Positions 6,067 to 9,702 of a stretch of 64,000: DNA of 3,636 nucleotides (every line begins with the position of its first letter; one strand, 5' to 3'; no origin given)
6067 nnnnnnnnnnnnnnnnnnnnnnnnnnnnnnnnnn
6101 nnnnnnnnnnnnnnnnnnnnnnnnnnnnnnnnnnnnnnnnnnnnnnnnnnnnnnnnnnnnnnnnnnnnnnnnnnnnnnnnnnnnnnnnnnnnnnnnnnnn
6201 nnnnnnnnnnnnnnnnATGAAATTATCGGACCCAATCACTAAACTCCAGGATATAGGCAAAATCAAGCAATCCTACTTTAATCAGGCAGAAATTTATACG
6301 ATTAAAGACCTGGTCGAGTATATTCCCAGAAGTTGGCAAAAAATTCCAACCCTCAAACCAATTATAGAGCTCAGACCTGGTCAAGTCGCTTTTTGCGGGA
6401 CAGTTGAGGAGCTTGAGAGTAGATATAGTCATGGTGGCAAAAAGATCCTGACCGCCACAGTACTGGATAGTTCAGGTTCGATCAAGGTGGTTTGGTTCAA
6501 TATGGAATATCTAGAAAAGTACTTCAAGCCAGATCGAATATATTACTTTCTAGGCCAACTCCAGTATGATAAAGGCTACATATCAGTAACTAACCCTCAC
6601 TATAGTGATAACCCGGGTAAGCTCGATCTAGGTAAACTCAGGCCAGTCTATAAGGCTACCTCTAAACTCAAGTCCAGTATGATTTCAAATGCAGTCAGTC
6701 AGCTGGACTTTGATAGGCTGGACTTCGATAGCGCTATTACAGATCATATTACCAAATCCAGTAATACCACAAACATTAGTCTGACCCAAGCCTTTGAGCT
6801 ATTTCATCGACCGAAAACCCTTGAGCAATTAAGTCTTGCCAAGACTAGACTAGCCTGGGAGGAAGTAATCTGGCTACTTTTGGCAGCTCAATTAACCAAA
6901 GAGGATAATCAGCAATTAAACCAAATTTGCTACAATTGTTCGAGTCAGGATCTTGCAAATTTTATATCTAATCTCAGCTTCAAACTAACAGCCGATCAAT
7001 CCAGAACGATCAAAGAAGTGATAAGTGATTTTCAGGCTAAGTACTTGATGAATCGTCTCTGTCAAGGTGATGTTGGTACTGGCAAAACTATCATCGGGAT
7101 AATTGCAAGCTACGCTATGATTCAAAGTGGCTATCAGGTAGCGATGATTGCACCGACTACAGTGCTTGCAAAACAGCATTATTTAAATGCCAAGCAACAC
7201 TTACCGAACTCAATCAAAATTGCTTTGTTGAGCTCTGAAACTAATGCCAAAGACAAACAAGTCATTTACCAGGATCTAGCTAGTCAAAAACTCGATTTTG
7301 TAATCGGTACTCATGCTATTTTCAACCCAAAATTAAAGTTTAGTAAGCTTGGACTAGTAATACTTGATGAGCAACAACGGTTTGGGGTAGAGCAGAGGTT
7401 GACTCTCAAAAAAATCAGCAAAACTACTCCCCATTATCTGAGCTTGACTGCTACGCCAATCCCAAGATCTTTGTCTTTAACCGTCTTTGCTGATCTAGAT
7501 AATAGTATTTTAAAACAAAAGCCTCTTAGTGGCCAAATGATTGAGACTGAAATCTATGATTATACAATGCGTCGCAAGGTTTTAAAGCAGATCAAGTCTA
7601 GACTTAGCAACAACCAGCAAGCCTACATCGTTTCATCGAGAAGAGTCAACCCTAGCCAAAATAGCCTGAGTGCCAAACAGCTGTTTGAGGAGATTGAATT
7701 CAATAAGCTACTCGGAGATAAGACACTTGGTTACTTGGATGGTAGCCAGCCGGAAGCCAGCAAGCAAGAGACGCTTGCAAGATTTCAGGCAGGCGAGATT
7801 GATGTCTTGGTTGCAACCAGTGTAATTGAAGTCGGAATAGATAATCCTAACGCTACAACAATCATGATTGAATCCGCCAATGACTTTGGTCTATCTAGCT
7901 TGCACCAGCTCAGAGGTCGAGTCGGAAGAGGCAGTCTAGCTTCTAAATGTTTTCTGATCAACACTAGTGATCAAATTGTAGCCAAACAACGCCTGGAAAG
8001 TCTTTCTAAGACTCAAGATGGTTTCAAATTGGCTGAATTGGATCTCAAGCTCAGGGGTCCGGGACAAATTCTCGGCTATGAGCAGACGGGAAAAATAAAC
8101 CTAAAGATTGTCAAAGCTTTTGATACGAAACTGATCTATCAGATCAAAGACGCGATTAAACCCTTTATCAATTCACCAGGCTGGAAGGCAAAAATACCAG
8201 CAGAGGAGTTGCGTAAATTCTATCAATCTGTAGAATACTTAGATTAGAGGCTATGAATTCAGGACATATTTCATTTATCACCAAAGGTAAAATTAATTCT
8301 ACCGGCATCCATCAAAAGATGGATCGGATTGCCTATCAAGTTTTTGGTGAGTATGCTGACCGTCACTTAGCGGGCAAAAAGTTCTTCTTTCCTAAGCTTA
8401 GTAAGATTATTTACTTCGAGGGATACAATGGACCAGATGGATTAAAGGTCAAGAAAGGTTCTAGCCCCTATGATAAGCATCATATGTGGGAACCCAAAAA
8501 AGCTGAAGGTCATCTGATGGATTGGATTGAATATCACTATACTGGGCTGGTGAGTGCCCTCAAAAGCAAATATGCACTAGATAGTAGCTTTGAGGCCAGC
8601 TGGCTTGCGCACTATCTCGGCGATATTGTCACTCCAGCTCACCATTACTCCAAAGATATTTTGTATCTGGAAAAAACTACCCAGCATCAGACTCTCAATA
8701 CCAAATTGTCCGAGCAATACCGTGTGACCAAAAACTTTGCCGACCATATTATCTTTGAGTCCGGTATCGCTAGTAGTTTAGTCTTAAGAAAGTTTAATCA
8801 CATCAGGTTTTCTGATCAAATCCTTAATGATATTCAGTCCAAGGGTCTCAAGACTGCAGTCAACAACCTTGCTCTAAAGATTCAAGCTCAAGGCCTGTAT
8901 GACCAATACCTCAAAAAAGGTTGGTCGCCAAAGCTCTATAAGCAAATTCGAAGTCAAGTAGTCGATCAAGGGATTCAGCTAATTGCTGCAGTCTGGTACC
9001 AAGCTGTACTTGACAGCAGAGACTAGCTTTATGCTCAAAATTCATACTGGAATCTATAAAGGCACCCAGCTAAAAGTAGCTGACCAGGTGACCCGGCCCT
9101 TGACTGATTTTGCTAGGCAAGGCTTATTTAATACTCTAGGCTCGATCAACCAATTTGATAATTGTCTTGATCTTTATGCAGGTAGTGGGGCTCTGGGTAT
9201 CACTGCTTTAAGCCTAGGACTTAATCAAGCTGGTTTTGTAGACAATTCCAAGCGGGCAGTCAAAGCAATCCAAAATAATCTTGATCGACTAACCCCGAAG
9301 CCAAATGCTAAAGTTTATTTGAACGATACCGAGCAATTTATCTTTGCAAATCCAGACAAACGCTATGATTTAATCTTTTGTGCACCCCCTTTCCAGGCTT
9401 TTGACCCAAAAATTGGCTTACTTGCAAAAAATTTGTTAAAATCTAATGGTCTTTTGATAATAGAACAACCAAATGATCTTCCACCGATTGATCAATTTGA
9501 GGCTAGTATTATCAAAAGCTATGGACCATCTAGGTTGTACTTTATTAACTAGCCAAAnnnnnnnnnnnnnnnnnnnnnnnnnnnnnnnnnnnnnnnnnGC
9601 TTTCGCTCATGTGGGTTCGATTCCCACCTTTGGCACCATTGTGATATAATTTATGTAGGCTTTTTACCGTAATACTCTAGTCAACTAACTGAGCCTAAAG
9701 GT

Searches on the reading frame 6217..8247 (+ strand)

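Call 20: search_protein_families(library=pfam, proteins=[window:6217-8247:+], max_evalue=0.00001)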
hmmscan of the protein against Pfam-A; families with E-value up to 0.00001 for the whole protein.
window:6217-8247:+ (676 aa): 6 families
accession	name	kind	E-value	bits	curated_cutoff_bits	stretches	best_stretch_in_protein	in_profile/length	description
PF00270.35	DEAD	-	2.7e-20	73.2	26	1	258-417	1-162/167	DEAD/DEAH box helicase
PF00271.37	Helicase_C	-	4.1e-20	72.5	23.5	1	462-571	11-108/110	Helicase conserved C-terminal domain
PF17191.10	RecG_wedge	-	9.5e-16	58.2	23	1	10-161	5-156/162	RecG wedge domain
PF04851.21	ResIII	-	3.4e-09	37.3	22.5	1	255-414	2-162/164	Type III restriction enzyme, res subunit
PF01336.31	tRNA_anti-codon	-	1.3e-07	31.9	27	1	57-129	1-72/75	OB-fold nucleic acid binding domain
PF19833.4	RecG_dom3_C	-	9.4e-07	29.2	26.8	1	599-645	1-49/87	ATP-dependent DNA helicase RecG, domain 3, C-terminal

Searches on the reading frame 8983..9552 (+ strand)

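Call 20: search_protein_families(library=pfam, proteins=[window:8983-9552:+], max_evalue=0.00001)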
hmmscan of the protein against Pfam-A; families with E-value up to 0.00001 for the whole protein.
window:8983-9552:+ (189 aa): 4 families
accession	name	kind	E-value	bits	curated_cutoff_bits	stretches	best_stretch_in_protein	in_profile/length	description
PF03602.21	Cons_hypoth95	-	1.4e-32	113.3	24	1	18-187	1-180/182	Conserved hypothetical protein 95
PF05175.20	MTS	-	1.1e-09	38.6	23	1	42-156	17-134/170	Methyltransferase small domain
PF13847.12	Methyltransf_31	-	1.3e-07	31.8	27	1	60-167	6-119/145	Methyltransferase domain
PF06325.19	PrmA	-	2.2e-06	27.8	22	1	56-133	160-232/296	Ribosomal protein L11 methyltransferase (PrmA)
